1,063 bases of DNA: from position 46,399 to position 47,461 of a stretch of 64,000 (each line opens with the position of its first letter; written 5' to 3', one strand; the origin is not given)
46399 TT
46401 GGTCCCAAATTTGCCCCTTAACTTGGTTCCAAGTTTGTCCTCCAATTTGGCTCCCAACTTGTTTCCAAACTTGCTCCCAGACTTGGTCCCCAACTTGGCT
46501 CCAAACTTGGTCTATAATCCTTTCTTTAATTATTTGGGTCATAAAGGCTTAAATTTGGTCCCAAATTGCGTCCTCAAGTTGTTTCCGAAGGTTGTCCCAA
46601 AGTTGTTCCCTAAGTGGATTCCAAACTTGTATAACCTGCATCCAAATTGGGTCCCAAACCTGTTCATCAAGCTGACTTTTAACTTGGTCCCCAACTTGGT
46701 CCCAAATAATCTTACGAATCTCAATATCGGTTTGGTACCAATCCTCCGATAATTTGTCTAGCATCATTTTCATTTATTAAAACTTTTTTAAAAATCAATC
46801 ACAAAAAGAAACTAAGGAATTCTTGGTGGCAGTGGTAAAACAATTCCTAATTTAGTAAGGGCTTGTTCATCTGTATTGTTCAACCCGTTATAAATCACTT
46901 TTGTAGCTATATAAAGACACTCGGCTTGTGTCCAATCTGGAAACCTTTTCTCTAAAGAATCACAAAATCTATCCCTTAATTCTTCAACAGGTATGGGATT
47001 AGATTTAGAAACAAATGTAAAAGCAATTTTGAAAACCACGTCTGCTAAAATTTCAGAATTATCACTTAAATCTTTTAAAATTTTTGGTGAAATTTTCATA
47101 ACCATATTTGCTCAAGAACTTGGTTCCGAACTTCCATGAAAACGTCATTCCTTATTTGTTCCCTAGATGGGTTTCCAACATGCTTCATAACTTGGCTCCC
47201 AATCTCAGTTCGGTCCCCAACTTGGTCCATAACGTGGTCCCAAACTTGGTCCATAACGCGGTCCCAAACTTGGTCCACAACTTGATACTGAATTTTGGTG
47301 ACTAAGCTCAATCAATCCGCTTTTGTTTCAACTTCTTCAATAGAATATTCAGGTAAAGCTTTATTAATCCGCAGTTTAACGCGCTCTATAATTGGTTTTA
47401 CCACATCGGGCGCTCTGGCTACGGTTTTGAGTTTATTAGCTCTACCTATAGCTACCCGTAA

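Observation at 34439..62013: Expanded family of at least 20 micro-genes built from a 4-residue Q-[VI]-[W/R/G]-[D/N] repeat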

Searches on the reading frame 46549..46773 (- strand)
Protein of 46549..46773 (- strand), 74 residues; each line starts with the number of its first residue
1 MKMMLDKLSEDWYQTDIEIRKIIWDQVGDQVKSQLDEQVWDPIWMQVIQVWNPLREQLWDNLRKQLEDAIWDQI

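Call 4: search_protein_families(library=pfam, max_evalue=1, proteins=[window:46549-46773:-])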
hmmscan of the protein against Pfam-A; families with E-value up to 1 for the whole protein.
window:46549-46773:- (74 aa): 4 families
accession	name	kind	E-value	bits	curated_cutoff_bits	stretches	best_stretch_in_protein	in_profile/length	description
PF02337.22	Gag_p10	-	0.014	15.7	23.9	1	12-58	38-84/85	Retroviral GAG p10 protein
PF10484.15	MRP-S23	-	0.025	15.2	22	1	25-70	13-58/128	Mitochondrial ribosomal protein S23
PF16086.11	DUF4816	-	0.072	13.5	29.4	0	38-74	6-39/43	Domain of unknown function (DUF4816)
PF14908.11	HU-CCDC81_euk_1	-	0.26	11.8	26.1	0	21-37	25-41/89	CCDC81 eukaryotic HU domain 1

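Call 5: search_protein_families(library=phrogs, max_evalue=0.1, proteins=[window:46549-46773:-])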
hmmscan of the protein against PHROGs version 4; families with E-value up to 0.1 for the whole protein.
window:46549-46773:- (74 aa): 1 family
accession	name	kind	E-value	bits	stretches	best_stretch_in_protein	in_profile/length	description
phrog_1336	-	unknown function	0.026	16.2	1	25-65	13-53/97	-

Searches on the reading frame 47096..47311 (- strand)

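Call 4: search_protein_families(library=pfam, max_evalue=1, proteins=[window:47096-47311:-])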
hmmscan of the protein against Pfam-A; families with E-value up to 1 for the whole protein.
window:47096-47311:- (71 aa): 3 families
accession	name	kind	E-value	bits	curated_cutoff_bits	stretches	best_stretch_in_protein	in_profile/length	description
PF24305.1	P8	-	0.00077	19.8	27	1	19-57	23-61/66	Probiotic-derived P8 protein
PF18511.6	F-box_5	-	0.071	13.1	25.5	0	12-26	5-19/42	F-box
PF00615.24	RGS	-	0.24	12.2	23.9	0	33-68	64-99/117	Regulator of G protein signaling domain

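Call 5: search_protein_families(library=phrogs, max_evalue=0.1, proteins=[window:47096-47311:-])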
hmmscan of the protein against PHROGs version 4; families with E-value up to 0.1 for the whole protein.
window:47096-47311:- (71 aa): 0 families
